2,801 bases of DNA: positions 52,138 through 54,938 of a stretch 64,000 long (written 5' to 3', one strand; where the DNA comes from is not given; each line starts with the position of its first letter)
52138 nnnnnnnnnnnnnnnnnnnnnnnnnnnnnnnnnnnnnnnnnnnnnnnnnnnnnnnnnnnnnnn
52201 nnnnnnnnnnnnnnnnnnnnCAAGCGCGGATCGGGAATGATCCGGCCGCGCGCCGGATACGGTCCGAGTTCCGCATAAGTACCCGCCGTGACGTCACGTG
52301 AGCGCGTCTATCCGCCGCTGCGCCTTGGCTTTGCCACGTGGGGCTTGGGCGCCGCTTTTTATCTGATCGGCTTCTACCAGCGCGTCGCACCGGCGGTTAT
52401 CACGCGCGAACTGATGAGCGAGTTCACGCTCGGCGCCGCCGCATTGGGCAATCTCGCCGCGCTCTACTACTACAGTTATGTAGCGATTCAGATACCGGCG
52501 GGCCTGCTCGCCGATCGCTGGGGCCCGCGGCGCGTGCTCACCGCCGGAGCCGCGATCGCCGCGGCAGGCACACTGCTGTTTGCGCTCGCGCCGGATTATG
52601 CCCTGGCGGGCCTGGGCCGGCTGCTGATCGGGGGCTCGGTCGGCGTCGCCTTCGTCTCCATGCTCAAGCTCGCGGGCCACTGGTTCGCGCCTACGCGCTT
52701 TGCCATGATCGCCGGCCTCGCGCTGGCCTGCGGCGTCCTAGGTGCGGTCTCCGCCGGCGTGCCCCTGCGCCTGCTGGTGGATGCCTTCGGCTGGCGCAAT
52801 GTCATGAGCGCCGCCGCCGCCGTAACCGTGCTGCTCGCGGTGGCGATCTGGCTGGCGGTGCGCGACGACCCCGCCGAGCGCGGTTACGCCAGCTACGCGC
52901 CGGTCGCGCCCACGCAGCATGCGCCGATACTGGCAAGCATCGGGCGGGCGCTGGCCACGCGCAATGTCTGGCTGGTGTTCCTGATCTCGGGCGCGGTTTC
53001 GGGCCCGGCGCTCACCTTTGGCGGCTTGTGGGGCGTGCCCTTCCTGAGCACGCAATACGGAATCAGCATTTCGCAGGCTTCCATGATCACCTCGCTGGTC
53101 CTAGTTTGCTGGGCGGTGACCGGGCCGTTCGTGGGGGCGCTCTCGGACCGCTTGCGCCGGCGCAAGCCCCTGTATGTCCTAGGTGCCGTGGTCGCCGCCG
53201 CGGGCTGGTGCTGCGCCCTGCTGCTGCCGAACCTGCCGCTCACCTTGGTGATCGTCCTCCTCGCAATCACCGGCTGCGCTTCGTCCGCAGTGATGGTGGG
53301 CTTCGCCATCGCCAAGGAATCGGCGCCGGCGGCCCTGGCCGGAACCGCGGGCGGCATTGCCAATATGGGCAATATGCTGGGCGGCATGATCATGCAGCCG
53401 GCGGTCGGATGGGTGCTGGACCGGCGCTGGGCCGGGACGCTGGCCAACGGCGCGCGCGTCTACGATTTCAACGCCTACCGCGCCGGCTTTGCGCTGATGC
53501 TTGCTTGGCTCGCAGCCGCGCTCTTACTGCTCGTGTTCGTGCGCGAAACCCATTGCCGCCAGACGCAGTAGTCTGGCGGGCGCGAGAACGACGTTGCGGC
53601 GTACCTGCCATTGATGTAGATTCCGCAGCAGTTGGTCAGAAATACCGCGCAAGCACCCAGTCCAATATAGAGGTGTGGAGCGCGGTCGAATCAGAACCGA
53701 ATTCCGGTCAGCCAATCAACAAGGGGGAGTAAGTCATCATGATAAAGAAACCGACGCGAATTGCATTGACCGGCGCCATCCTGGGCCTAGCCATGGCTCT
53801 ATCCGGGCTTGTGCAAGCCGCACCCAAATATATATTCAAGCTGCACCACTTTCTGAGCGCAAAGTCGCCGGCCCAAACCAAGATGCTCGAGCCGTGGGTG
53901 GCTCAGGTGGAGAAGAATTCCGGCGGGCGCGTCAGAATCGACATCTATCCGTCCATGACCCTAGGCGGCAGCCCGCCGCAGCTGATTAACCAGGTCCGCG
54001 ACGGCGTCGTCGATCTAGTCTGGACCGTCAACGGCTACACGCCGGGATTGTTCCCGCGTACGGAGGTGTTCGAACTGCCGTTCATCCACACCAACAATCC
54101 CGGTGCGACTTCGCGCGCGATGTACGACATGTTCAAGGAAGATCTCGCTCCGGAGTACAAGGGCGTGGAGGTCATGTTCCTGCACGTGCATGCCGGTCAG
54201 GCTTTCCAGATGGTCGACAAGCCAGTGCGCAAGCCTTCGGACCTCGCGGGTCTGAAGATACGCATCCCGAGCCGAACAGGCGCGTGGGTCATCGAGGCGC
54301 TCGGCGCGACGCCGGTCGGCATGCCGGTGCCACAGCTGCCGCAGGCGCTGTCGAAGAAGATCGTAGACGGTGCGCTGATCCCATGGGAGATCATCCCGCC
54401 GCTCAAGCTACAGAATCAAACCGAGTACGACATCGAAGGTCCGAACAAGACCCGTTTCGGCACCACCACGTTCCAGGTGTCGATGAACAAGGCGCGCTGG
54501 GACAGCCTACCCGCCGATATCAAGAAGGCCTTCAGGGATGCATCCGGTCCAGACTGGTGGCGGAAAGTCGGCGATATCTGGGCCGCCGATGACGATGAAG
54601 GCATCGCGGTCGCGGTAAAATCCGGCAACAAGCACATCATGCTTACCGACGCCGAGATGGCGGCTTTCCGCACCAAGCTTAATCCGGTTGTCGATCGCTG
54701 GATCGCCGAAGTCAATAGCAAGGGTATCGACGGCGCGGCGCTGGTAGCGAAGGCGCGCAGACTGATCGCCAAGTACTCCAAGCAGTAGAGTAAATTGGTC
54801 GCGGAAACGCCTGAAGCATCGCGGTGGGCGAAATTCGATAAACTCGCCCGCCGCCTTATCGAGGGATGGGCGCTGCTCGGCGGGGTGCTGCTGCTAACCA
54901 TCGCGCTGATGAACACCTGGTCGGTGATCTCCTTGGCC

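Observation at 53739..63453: Catabolic locus mixing CoA-thioester enzymes with O2-dependent extradiol ring cleavage; substrate unassigned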

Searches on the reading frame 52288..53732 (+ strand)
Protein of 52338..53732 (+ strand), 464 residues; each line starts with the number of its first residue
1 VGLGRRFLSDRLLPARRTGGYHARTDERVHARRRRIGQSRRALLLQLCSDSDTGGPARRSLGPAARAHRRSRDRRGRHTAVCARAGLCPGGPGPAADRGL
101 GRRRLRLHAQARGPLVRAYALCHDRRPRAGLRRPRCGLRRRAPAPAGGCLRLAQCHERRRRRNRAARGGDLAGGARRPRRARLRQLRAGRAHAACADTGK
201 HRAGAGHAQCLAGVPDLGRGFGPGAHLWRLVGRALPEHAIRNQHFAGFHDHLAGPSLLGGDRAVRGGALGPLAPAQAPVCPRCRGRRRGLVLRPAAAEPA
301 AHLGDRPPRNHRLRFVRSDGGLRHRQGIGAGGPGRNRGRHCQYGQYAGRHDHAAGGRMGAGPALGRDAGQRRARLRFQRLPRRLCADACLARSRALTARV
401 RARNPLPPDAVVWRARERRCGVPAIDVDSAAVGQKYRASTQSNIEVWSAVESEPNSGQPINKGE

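Call 3: search_protein_families(library=pfam, proteins=[window:52338-53732:+], max_evalue=0.01)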
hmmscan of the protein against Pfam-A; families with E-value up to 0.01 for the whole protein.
window:52338-53732:+ (464 aa): 0 families

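Call 87: search_protein_families(library=ncbifam, proteins=[window:52288-53571:+], max_evalue=0.00001)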
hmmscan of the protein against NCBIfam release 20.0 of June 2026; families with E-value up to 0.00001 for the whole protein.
window:52288-53571:+ (427 aa): 17 families
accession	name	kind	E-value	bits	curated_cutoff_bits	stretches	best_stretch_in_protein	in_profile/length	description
TIGR00893.1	2A0114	subfamily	1.8e-28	99.6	395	1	25-380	3-374/399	D-galactonate transporter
TIGR00881.1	2A0104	subfamily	2.1e-20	73.1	407.75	1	25-384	4-378/379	phosphoglycerate transporter protein PgtP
TIGR00886.1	2A0108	subfamily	1.1e-17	64.2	311.7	1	33-361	18-367/368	NarK family nitrate/nitrite MFS transporter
NF049980.1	SfMCT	equivalog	3.3e-16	58.9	320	1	37-376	23-352/378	L-lactate MFS transporter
TIGR00895.1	2A0115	subfamily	4.8e-12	45.5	418.55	1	22-191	23-192/398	aromatic acid/H+ symport family MFS transporter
TIGR00890.1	2A0111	subfamily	5.4e-12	45.3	374.85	1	42-315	29-292/377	oxalate/formate antiport family MFS transporter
TIGR00710.1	efflux_Bcr_CflA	subfamily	1.7e-10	40.9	200.9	1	45-374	34-356/385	Bcr/CflA family efflux MFS transporter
TIGR00896.1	CynX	subfamily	8.7e-10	38.2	406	1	38-377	22-354/355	CynX/NimT family MFS transporter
TIGR00894.1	2A0114euk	subfamily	1.6e-09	36.8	626.45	1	49-198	74-226/465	Na(+)-dependent inorganic phosphate cotransporter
TIGR00880.1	2_A_01_02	superfamily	4.9e-09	36.4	131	1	63-190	10-137/141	multidrug resistance protein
TIGR00883.1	2A0106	subfamily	5.1e-09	35.7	443.45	1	71-367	55-369/400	metabolite/H+ symporter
NF008654.0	PRK11652.1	equivalog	1.2e-07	31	479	1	41-191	34-184/397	multidrug efflux MFS transporter EmrD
NF038246.1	bile_salt_MFS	equivalog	1.4e-06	27.4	400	1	250-390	29-160/408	conjugated bile salt MFS transporter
TIGR00898.1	2A0119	subfamily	2.8e-06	26.4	550.75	0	262-381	126-241/506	cation transport protein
NF052222.1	UridTportUriT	equivalog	3.9e-06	26.1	600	1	34-199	30-193/463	uridine transporter UriT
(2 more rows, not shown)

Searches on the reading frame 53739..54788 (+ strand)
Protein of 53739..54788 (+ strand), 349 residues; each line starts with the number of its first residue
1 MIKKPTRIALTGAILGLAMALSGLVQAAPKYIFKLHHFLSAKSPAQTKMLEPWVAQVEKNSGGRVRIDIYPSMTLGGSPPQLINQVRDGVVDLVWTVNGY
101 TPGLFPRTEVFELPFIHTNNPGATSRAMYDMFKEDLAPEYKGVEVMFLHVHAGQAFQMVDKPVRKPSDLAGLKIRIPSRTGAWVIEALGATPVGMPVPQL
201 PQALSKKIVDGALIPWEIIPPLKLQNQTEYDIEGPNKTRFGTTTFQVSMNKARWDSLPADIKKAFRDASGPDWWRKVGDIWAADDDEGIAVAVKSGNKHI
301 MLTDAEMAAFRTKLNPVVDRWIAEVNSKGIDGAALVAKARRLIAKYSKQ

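Call 3: search_protein_families(library=pfam, proteins=[window:53739-54788:+], max_evalue=0.01)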
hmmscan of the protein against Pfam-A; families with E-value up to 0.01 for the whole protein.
window:53739-54788:+ (349 aa): 1 family
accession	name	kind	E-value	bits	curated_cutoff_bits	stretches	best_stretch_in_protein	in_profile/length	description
PF03480.18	DctP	-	4.4e-47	161.2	23.4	1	37-321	3-283/286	Bacterial extracellular solute-binding protein, family 7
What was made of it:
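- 53739..54788 (+): TRAP solute-binding protein (DctP family) of the aromatic-acid / TarP clade. Pfam DctP 161 bits (call 3).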

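Call 5: search_protein_families(library=ncbifam, proteins=[window:53739-54788:+], max_evalue=0.001)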
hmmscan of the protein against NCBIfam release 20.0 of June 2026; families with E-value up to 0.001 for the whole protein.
window:53739-54788:+ (349 aa): 2 families
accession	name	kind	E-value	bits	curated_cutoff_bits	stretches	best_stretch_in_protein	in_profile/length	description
TIGR00787.1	dctP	subfamily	3.9e-28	98.6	175.05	1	41-268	6-230/257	DctP family TRAP transporter solute-binding subunit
NF037995.1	TRAP_S1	subfamily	1e-26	93.9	50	1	41-310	8-271/271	TRAP transporter substrate-binding protein DctP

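Call 55: search_solved_structures(query=window:53739-54788:+, max_evalue=1e-20)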
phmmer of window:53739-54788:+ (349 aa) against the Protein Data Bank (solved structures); distinct sequences matched with E-value up to 1e-20: 11.
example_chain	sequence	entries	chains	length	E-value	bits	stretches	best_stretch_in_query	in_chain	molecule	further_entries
5im2_A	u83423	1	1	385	4.1e-76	259.6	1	14-348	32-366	Twin-arginine translocation pathway signal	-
7nr2_AAA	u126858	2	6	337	4.1e-70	239.8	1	33-347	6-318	TRAP dicarboxylate transporter, DctP subunit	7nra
5i5p_A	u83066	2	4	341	9.3e-69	235.4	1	24-348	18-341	TRAP TRANSPORTER SOLUTE BINDING PROTEIN | TRAP solute Binding Protein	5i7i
5iga_A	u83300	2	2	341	5.9e-68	232.7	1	24-348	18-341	TRAP TRANSPORTER SOLUTE BINDING PROTEIN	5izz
7nsw_AAA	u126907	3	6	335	3e-64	220.5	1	30-348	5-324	TRAP dicarboxylate transporter-DctP subunit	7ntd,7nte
7nrr_AAA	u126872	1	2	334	3.5e-64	220.3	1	30-348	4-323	TRAP dicarboxylate transporter-DctP subunit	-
4n6d_A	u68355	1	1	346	4.8e-42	147.5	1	22-347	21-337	TRAP dicarboxylate transporter-DctP subunit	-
7nqg_AAA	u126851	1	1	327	6.4e-33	117.5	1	50-347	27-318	TrapT family, dctP subunit, C4-dicarboxylate periplasmic binding protein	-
4p56_A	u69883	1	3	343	5.3e-30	107.9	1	46-345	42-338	Putative extracellular solute-binding protein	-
4nap_A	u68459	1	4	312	7.8e-30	107.3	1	49-346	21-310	Extracellular solute-binding protein, family 7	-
4pgn_A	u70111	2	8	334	9.3e-30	107.1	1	49-346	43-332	Extracellular solute-binding protein, family 7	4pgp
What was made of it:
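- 53739..54788 (+): Best PDB sequence matches are 5im2, 7nr2, 5i5p, 5iga and 7nsw (call 55).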

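Call 97: find_homologous_proteins(query=window:53739-54788:+, max_evalue=1e-10)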
Query window:53739-54788:+ (349 aa): 6101 proteins with E <= 1e-10 among 8000 candidates; the best 120 are listed.
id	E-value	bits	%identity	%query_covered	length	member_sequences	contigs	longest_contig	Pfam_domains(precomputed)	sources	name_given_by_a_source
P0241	3.6e-232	788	99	100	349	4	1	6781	PF03480.19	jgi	jgi:TRAP-type C4-dicarboxylate transport system substrate-binding protein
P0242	1.5e-206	703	89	100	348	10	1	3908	PF03480.19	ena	-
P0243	2.9e-203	693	87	100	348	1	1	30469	PF03480.19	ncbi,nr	ncbi:MAG: TRAP transporter substrate-binding protein [Burkholderiales bacterium]|nr:TRAP transporter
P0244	7.2e-203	691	87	100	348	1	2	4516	PF03480.19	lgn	-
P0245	1.6e-202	690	86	100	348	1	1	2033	PF03480.19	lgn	-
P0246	2.4e-202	690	86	100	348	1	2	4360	PF03480.19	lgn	-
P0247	4.6e-202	689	87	100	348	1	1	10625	PF03480.19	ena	-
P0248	4.3e-199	679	85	100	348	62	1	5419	PF03480.19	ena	-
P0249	5.0e-199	679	86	100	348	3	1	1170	PF03480.19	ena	-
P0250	2.0e-197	673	84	100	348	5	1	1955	PF03480.19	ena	-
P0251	4.5e-195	666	82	100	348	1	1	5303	PF03480.19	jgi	jgi:TRAP-type C4-dicarboxylate transport system substrate-binding protein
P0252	5.6e-195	665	82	100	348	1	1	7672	PF03480.19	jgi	jgi:TRAP-type C4-dicarboxylate transport system substrate-binding protein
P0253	9.1e-195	665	85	98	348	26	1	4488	PF03480.19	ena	-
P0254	1.2e-193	661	82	100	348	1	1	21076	PF03480.19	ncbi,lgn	ncbi:MAG: TRAP transporter substrate-binding protein [Burkholderiaceae bacterium]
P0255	8.7e-192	655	86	92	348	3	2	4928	PF03480.19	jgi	jgi:TRAP-type C4-dicarboxylate transport system substrate-binding protein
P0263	3.6e-177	607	77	98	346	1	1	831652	PF03480.19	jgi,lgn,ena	-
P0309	1.5e-160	552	74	91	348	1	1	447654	PF03480.19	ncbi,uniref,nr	ncbi:TRAP transporter substrate-binding protein [Pelagibius marinus]|uniref:TRAP transporter substra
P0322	6.7e-160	550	68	98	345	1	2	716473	PF03480.19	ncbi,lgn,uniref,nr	ncbi:TRAP-type C4-dicarboxylate transport system substrate-binding protein [Rhodovulum iodosum]|unir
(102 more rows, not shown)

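Call 98: find_encoding_contigs(protein=P0309, flank=9000, max_places=1)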
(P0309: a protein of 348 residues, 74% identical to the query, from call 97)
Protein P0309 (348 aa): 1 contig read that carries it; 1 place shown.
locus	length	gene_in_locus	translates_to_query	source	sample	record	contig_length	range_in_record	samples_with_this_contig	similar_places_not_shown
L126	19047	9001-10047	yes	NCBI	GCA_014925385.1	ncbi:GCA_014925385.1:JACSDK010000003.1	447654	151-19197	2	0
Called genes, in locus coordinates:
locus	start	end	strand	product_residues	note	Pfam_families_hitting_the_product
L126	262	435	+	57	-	-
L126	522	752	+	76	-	-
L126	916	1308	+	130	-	PF09361:Phasin_2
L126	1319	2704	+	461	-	PF02812:ELFV_dehydrog_N, PF00208:ELFV_dehydrog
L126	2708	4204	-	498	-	PF00939:Na_sulph_symp, PF03600:CitMHS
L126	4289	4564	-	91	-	-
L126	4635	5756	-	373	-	PF00561:Abhydrolase_1 (faint)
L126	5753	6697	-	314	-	PF00165:HTH_AraC (faint), PF12833:HTH_18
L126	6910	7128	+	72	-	-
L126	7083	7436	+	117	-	PF00005:ABC_tran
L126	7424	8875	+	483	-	PF00171:Aldedh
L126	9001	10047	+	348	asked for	PF03480:DctP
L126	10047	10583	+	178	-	PF04290:DctQ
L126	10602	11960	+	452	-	PF06808:DctM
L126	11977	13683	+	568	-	PF02776:TPP_enzyme_N, PF00205:TPP_enzyme_M, PF02775:TPP_enzyme_C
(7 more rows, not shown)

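Call 99: find_encoding_contigs(protein=P0322, flank=9000, max_places=1)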
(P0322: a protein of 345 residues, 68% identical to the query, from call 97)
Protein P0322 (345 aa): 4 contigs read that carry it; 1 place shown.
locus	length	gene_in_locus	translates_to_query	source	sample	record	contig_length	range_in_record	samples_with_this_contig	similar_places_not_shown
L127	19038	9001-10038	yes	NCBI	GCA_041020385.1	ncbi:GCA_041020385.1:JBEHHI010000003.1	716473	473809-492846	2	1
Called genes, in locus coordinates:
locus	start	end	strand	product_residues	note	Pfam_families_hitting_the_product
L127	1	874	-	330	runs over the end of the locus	-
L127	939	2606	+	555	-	PF00005:ABC_tran, PF02463:SMC_N (faint), PF13476:AAA_23 (faint), PF13555:AAA_29 (faint), PF01926:MMR_HSR1 (faint), PF13304:AAA_21 (faint), PF12848:ABC_tran_Xtn, PF00005:ABC_tran, +1 more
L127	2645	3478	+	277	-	-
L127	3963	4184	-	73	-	PF14384:BrnA_antitoxin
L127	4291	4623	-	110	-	PF12680:SnoaL_2, PF13474:SnoaL_3 (weak), PF14534:DUF4440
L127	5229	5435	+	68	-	PF00313:CSD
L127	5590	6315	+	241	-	-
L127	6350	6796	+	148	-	PF00111:Fer2, PF13085:Fer2_3 (weak), PF01799:Fer2_2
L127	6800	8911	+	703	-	PF02738:MoCoBD_1, PF20256:MoCoBD_2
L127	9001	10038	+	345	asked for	PF03480:DctP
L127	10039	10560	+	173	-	PF04290:DctQ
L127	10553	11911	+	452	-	PF06808:DctM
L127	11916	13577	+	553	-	PF02776:TPP_enzyme_N, PF00205:TPP_enzyme_M, PF02775:TPP_enzyme_C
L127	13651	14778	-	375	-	PF12679:ABC2_membrane_2, PF12698:ABC2_membrane_3, PF01061:ABC2_membrane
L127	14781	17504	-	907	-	PF00005:ABC_tran, PF13304:AAA_21 (weak), PF00005:ABC_tran, PF13304:AAA_21, PF12679:ABC2_membrane_2, PF12698:ABC2_membrane_3, PF01061:ABC2_membrane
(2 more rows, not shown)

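Call 100: find_encoding_contigs(protein=P0263, flank=9000, max_places=1)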
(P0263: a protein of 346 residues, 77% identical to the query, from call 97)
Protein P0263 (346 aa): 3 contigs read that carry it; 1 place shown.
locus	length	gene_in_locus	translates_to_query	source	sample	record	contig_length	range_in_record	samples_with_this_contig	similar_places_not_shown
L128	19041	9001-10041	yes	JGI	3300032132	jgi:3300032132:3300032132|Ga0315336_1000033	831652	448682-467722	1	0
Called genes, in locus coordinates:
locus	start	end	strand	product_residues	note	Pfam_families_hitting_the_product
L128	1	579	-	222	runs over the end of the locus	PF00881:Nitroreductase, PF14512:TM1586_NiRdase (faint)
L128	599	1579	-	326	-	PF00941:FAD_binding_5, PF03450:CO_deh_flav_C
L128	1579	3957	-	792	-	PF01315:Ald_Xan_dh_C, PF02738:MoCoBD_1, PF20256:MoCoBD_2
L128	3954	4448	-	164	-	PF13085:Fer2_3 (weak), PF00111:Fer2, PF01799:Fer2_2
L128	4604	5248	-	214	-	PF00578:AhpC-TSA, PF08534:Redoxin, PF10417:1-cysPrx_C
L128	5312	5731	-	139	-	PF13279:4HBT_2, PF03061:4HBT (weak)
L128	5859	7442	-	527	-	PF00501:AMP-binding, PF13193:AMP-binding_C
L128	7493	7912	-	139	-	PF13279:4HBT_2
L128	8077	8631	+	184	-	PF00132:Hexapep (weak), PF21711:DCTN5, PF25084:LbH_EIF2B (faint), PF14602:Hexapep_2 (weak), PF00132:Hexapep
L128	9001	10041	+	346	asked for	PF03480:DctP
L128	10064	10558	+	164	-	PF04290:DctQ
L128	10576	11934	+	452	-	PF06808:DctM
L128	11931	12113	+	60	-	-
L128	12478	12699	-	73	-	PF03884:YacG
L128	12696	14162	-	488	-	PF10150:RNase_E_G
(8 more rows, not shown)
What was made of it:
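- Orthologues of this window's DctP lie next to aromatic-acid genes elsewhere (calls 98-100).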

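Call 108: predict_structure(alignment_id=A8)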
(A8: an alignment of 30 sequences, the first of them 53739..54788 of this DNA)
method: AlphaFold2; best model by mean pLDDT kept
length: 349 residues; sequences in the alignment: 30
mean_pLDDT: 87.3   pTM: 0.83
mean pLDDT of the five models: 87.3, 87.1, 86.5, 86.1, 82.2
residues with pLDDT >= 90: 218; 70-90: 91; 50-70: 16; < 50: 24
segments of 3 or more residues with pLDDT < 50: 1-24
pLDDT, mean of each block of 10 residues (from residue 1): 42 47 61 83 75 95 93 64 88 88 90 87 93 93 93 92 97 92 96 88 96 90 93 90 92 97 96 90 88 95 96 95 96 97 90
secondary structure, 60 per line:
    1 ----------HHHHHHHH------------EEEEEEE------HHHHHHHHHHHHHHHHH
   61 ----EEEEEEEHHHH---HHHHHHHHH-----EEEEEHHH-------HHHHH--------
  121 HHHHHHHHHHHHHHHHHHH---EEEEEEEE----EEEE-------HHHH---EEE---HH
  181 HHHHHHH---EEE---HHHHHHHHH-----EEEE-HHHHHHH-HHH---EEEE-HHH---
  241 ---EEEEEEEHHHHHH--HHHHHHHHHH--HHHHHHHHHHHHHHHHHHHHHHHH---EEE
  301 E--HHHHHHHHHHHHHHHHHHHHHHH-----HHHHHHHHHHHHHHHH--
elements in order: H11-18 E31-37 H44-60 E65-71 H72-75 H79-87 E93-97 H108-112 H121-139 E143-150 E155-158 H166-169 E173-175 H179-187 E191-193 H197-205 E211-214 H216-222 E230-233 E244-250 H251-256 H259-268 H271-294 E298-301 H304-326 H332-347

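Call 111: fold_search(model_id=the predicted structure, library=pdb)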
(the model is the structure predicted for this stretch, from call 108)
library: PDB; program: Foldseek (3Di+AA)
matches with E <= 10: 897; with E <= 0.001: 376
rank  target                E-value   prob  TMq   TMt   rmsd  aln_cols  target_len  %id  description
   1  5iga                  5.6e-34  1.00  0.87  0.95   1.8       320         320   38  Crystal structure of a marine metagenome TRAP solute binding protein specific for aromatic acid ligands (Sorcerer II Glo (released 2017-01-18)
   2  5im2                  1.1e-33  1.00  0.87  0.94   1.7       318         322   40  Crystal structure of a TRAP solute binding protein from Rhodoferax ferrireducens T118 (Rfer_2570, TARGET EFI-510210) in  (released 2016-03-23)
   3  5izz                  2.0e-33  1.00  0.86  0.95   1.7       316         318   38  Crystal structure of a marine metagenome TRAP solute binding protein specific for aromatic acid ligands (Sorcerer II Glo (released 2017-01-18)
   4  7nr2_BBB              3.5e-33  1.00  0.86  0.93   1.5       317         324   39  The structure of the SBP TarP_Sse in complex with coumarate (released 2021-10-06)
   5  7nr2_EEE              6.4e-33  1.00  0.86  0.94   1.5       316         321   39  The structure of the SBP TarP_Sse in complex with coumarate (released 2021-10-06)
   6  5i7i_A                1.0e-32  1.00  0.86  0.95   1.6       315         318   38  Crystal structure of a marine metagenome TRAP solute binding protein specific for aromatic acid ligands (Sorcerer II G (released 2017-01-18)
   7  7nr2_AAA              1.2e-32  1.00  0.87  0.94   1.5       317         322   39  The structure of the SBP TarP_Sse in complex with coumarate (released 2021-10-06)
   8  5i5p_A                1.7e-32  1.00  0.87  0.95   1.7       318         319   38  Crystal structure of a marine metagenome TRAP solute binding protein specific for aromatic acid ligands (Sorcerer II G (released 2017-01-18)
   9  5i5p_B                1.8e-32  1.00  0.87  0.95   1.8       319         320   38  Crystal structure of a marine metagenome TRAP solute binding protein specific for aromatic acid ligands (Sorcerer II G (released 2017-01-18)
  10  7nra_BBB              3.8e-32  1.00  0.86  0.92   2.3       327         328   38  The structure of the SBP TarP_Sse in complex with cinnamate (released 2021-10-06)
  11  7ntd_BBB              1.8e-31  1.00  0.85  0.93   2.1       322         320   37  The structure of the SBP TarP_Csal in complex with ferulate (released 2021-10-06)
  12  7nra_AAA              2.2e-31  1.00  0.86  0.92   1.5       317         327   39  The structure of the SBP TarP_Sse in complex with cinnamate (released 2021-10-06)
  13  7nsw_AAA              3.1e-31  1.00  0.85  0.91   2.1       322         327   37  The structure of the SBP TarP_Csal in complex with coumarate (released 2021-10-06)
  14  7nte_A                3.1e-31  1.00  0.85  0.90   2.3       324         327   36  The structure of an open conformation of the SBP TarP_Csal (released 2021-10-06)
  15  7nrr_BBB              3.5e-31  1.00  0.85  0.91   2.1       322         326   37  The structure of the SBP TarP_Csal in complex with caffeate (released 2021-10-06)
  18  7nsw_BBB              2.6e-30  1.00  0.86  0.91   2.0       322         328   37  The structure of the SBP TarP_Csal in complex with coumarate (released 2021-10-06)
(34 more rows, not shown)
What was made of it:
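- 53739..54788 (+): An AF2 model (pLDDT 87, call 108) matches 'TRAP SBP specific for aromatic acid ligands' and TarP with coumarate, cinnamate, ferulate or caffeate at TM 0.85-0.87 and 36-40% identity (call 111).
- On TarP-type aromatic-acid TRAP transporter: Calls 3, 55 and 111.
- Closest known: TarPQM / aromatic-acid TRAP transporters. Same: The binding-protein clade is the same, at 36-40% identity and TM 0.85-0.87 (calls 55, 111).
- The nearest structural matches of the binding protein also include hydroxybenzoate-type 'aromatic acid' binders (call 111).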
